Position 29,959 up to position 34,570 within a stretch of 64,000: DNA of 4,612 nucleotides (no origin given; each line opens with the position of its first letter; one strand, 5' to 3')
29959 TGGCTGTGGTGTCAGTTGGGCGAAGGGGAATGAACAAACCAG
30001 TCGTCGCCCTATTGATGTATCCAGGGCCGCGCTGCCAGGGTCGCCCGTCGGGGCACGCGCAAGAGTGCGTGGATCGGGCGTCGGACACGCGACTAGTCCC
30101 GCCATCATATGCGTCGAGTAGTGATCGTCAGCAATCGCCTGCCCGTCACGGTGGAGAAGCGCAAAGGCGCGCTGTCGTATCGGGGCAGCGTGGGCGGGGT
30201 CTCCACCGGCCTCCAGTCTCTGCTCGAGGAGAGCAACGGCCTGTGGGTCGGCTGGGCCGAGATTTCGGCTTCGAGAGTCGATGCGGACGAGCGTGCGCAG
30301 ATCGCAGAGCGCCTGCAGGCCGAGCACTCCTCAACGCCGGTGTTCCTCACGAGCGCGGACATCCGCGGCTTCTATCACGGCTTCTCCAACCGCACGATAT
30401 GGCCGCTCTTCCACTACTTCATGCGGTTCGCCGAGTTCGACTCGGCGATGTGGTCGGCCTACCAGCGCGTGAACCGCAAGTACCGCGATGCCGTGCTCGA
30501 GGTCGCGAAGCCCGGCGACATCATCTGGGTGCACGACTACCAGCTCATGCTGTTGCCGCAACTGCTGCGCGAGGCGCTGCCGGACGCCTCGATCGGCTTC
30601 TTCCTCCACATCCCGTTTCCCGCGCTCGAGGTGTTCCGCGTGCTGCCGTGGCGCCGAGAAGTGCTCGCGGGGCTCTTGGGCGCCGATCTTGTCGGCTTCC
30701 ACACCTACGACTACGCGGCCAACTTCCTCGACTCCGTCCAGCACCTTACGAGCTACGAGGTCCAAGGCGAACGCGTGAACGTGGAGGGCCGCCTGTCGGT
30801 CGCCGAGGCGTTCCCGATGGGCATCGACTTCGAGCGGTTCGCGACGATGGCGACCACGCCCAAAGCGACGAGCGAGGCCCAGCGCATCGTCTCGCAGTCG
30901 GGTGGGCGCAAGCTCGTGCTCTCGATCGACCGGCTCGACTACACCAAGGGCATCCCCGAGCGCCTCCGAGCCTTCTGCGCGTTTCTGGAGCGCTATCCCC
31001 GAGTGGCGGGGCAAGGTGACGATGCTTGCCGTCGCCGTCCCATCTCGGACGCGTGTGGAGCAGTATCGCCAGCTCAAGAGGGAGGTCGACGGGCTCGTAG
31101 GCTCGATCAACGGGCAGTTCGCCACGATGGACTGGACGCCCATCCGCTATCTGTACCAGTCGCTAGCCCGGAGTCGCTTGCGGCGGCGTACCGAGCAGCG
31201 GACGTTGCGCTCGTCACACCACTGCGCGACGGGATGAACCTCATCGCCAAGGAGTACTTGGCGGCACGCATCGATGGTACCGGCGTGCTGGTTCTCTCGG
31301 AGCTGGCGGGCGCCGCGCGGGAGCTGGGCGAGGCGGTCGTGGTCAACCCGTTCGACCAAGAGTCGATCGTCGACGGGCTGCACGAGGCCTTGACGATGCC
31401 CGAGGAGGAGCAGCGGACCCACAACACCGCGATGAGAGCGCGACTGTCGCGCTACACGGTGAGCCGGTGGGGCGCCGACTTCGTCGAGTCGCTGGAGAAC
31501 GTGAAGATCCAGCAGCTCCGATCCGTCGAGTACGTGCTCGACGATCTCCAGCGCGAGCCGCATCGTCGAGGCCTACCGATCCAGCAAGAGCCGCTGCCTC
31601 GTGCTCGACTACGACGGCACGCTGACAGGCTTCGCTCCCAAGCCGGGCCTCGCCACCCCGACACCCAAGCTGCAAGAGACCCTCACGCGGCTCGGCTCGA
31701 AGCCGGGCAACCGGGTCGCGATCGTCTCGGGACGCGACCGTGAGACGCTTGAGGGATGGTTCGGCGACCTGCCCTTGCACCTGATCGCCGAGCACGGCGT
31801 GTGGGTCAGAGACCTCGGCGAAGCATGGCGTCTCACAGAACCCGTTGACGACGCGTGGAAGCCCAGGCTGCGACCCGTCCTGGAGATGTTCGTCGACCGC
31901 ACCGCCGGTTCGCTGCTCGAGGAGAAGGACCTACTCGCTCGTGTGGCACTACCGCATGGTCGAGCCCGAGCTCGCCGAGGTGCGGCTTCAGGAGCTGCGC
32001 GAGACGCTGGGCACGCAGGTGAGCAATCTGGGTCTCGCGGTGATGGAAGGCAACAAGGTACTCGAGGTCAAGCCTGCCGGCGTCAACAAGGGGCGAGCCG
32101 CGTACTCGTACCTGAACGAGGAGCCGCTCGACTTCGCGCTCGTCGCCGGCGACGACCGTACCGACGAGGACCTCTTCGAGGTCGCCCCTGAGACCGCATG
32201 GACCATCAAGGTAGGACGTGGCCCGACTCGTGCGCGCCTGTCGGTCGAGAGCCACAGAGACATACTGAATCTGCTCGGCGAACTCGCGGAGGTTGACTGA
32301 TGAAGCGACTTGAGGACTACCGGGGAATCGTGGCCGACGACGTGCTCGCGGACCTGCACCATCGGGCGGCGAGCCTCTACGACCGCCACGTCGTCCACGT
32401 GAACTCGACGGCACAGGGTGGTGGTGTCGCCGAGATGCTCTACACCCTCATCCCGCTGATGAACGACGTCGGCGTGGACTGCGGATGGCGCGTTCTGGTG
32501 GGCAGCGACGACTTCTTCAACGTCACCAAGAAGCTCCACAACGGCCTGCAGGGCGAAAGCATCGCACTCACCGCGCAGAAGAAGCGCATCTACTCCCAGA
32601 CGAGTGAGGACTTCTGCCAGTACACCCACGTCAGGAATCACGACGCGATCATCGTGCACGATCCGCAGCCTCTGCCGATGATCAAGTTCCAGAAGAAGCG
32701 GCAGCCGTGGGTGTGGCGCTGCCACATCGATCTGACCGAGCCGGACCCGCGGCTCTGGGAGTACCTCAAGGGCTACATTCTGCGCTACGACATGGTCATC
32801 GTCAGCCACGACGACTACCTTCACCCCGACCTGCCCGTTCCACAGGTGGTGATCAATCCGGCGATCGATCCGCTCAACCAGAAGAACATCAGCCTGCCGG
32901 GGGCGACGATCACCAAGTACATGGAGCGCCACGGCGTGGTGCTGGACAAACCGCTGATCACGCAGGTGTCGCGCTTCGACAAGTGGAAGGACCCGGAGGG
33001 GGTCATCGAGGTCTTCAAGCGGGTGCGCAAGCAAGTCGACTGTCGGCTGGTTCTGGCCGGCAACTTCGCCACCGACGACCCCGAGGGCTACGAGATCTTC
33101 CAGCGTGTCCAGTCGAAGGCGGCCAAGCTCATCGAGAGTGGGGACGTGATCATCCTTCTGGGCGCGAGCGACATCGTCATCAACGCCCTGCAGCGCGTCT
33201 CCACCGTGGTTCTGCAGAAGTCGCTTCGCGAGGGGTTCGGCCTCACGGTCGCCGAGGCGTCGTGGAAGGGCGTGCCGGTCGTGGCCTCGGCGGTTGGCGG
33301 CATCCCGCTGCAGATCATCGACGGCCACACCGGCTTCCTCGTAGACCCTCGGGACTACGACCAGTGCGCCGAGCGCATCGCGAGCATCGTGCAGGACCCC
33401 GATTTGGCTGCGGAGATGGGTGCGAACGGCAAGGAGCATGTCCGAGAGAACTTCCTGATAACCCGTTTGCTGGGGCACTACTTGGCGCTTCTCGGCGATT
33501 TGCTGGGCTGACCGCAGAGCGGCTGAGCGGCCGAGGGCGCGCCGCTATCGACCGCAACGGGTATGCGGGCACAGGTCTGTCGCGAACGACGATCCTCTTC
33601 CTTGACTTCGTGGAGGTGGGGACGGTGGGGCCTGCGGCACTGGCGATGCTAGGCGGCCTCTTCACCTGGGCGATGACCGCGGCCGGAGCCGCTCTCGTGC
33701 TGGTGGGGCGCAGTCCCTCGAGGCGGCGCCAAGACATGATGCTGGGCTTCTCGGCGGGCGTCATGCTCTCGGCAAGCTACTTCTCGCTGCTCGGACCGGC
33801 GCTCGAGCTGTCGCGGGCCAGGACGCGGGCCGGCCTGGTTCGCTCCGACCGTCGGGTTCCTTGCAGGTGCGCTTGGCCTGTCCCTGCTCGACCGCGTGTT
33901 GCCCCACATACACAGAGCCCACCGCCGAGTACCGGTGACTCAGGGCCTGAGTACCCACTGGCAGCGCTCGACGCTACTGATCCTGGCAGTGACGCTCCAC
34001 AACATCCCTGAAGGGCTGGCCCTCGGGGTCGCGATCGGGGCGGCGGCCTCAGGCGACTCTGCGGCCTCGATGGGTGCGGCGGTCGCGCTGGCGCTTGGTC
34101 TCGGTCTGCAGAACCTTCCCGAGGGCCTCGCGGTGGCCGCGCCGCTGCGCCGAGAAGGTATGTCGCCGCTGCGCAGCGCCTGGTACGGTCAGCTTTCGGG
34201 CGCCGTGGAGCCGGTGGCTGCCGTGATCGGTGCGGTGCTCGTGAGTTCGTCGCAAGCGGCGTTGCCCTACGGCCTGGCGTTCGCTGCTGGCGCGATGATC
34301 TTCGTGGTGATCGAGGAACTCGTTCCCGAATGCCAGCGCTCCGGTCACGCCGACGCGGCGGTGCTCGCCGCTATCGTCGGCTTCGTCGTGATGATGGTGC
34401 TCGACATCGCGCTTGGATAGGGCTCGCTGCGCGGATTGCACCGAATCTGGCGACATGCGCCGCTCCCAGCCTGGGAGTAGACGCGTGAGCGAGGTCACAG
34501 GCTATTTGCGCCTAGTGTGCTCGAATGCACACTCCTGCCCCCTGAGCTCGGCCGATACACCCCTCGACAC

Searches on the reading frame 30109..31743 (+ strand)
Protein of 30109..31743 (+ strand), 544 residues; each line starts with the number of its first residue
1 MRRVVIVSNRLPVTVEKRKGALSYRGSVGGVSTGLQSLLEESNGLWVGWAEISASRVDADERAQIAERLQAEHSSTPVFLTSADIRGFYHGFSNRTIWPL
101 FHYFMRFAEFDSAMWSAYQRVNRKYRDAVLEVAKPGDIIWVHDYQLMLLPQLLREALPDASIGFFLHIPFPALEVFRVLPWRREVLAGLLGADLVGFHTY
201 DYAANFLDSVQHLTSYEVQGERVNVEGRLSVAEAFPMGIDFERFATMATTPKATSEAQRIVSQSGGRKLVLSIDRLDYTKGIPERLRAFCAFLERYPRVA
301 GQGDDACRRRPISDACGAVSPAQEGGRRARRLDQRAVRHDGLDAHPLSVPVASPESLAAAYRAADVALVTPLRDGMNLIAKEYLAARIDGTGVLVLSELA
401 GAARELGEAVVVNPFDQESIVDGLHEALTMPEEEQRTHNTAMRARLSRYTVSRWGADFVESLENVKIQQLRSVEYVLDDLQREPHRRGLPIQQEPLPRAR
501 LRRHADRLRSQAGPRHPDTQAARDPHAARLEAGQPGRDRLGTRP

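Call 5: search_protein_families(library=pfam, proteins=[window:30109-31743:+])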
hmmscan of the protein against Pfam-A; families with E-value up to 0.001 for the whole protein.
window:30109-31743:+ (544 aa): 2 families
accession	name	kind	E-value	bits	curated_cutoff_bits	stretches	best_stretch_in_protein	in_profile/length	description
PF00982.27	Glyco_transf_20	-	1.2e-128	430.3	32.5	2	3-302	2-310/473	Glycosyltransferase family 20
PF00534.26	Glycos_transf_1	-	0.00052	20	26.4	0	263-441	11-169/172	Glycosyl transferases group 1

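Call 11: find_related_loci(query=window:30109-31743:+, collection=genome_contigs, flank=10000)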
Query window:30109-31743:+ (544 aa) in genome_contigs; peptide patterns used: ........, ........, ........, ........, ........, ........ (x = any residue, [..] = any of these).
600 stretches matched a pattern (row limit reached: there are more); 592 encode a relative of the query (tblastn E <= 1e-3); the best 80 are kept; 80 distinct loci.
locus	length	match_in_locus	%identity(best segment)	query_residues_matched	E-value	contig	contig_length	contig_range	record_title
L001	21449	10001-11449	54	1-482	4e-164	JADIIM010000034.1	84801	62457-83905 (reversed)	MAG: Aeromicrobium sp. isolate bin3 6872, whole genome shotgun sequence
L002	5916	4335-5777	54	1-483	3e-164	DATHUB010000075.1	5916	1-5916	MAG TPA_asm: Coriobacteriia bacterium isolate SMAG_U16095 k141_422176, whole genome shotgun sequence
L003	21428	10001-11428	54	1-478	4e-158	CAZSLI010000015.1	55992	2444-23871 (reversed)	MAG TPA_asm: uncultured Eubacteriales bacterium isolate binchicken_co152_201 genome assembly, contig: NODE_658_length_55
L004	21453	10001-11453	55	1-483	5e-150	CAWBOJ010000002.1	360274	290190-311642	MAG: uncultured Actinomycetota bacterium isolate MFD04716.bin.2.67 genome assembly, contig: contig_18800, whole genome s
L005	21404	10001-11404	50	2-469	1e-149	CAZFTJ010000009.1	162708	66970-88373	MAG TPA_asm: uncultured Spirochaetota bacterium isolate binchicken_co178_263 genome assembly, contig: NODE_181_length_16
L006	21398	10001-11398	47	1-469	3e-149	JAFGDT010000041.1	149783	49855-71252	MAG: bacterium isolate Zod_Metabat.1186 k87_3597227, whole genome shotgun sequence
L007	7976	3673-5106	47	1-479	6e-147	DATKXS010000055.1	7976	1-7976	MAG TPA_asm: Candidatus Desulfaltia sp. isolate SMAG_U14198 k141_4887412, whole genome shotgun sequence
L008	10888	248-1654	48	1-466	2e-142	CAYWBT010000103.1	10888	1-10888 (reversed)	MAG TPA_asm: uncultured bacterium isolate SRP178699_co2_98 genome assembly, contig: NODE_5861_length_10888_cov_5.492754,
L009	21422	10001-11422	45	1-466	1e-140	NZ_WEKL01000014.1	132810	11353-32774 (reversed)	Aquimarina litoralis strain CCMR20 scaffold_13, whole genome shotgun sequence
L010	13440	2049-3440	47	1-466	5e-140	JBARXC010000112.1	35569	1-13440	MAG: bacterium isolate MFD12922_ilm_asm_bin33 k127_108557, whole genome shotgun sequence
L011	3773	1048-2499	47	1-486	3e-144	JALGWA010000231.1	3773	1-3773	MAG: bacterium isolate Meg22_1012_Bin_348 Meg22_1012_Bin_348_scaffold_86199, whole genome shotgun sequence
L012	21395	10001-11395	48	3-469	9e-140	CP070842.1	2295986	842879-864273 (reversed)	MAG: Dehalococcoidales bacterium isolate bin10 chromosome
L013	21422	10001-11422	45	1-466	8e-139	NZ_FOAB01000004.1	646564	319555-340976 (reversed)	Aquimarina amphilecti strain DSM 25232, whole genome shotgun sequence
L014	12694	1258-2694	46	1-483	1e-138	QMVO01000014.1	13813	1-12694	MAG: Methanosarcinales archaeon isolate B64_G16 B64_Guay16_scaffold_02756, whole genome shotgun sequence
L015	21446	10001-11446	44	1-487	1e-138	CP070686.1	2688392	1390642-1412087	MAG: candidate division WOR-3 bacterium isolate bin65 chromosome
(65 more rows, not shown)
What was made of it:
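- Tried and rejected: OtsA scan of genome_contigs (call 11).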

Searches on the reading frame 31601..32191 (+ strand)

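Call 61: search_protein_families(library=pfam, proteins=[window:31601-32191:+], max_evalue=0.01)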
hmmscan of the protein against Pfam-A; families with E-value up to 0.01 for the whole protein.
window:31601-32191:+ (196 aa): 1 family
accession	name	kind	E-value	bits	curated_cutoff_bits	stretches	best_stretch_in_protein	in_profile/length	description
PF02358.22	Trehalose_PPase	-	9.9e-23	80.9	27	1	1-112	1-114/235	Trehalose-phosphatase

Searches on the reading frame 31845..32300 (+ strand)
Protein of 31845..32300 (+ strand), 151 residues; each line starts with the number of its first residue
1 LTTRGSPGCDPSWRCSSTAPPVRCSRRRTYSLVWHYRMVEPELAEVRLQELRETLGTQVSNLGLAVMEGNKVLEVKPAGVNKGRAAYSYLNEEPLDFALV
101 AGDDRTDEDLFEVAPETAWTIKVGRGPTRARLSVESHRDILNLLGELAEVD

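Call 14: search_protein_families(library=pfam, proteins=[window:31845-32300:+])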
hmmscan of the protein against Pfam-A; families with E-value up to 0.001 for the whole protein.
window:31845-32300:+ (151 aa): 1 family
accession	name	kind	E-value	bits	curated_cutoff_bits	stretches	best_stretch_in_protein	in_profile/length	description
PF02358.22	Trehalose_PPase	-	1.1e-19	70.9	27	1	29-118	112-207/235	Trehalose-phosphatase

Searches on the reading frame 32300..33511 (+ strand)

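Call 5: search_protein_families(library=pfam, proteins=[window:32300-33511:+])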
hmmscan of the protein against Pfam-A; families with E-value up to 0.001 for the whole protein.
window:32300-33511:+ (403 aa): 5 families
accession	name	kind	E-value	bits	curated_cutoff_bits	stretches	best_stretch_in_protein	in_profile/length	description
PF21269.3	TreT_GT1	-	1.4e-58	197.1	27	1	33-174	1-143/144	Trehalose synthase, N-terminal domain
PF00534.26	Glycos_transf_1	-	3.6e-32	111.7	26.4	1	205-379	3-171/172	Glycosyl transferases group 1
PF13692.12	Glyco_trans_1_4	-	6e-20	72.4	27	1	218-366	2-142/142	Glycosyl transferases group 1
PF20706.3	GT4-conflict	-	4.2e-06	26.4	26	1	295-339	276-320/385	Family 4 Glycosyltransferase in conflict systems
PF13524.12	Glyco_trans_1_2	-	1.2e-05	25.7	25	1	240-387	7-135/144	Glycosyl transferase-like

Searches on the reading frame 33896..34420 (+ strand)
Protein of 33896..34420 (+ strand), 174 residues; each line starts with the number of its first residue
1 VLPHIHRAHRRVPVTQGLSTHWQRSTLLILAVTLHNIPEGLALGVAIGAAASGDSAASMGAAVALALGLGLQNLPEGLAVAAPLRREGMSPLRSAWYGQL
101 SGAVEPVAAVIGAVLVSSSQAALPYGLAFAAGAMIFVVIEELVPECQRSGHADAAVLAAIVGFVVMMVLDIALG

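Call 61: search_protein_families(library=pfam, proteins=[window:33896-34420:+], max_evalue=0.01)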
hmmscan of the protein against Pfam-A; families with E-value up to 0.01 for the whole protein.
window:33896-34420:+ (174 aa): 1 family
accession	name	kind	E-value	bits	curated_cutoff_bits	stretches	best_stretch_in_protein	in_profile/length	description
PF02535.28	Zip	-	2e-18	67.2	35.1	1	21-169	174-322/323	ZIP Zinc transporter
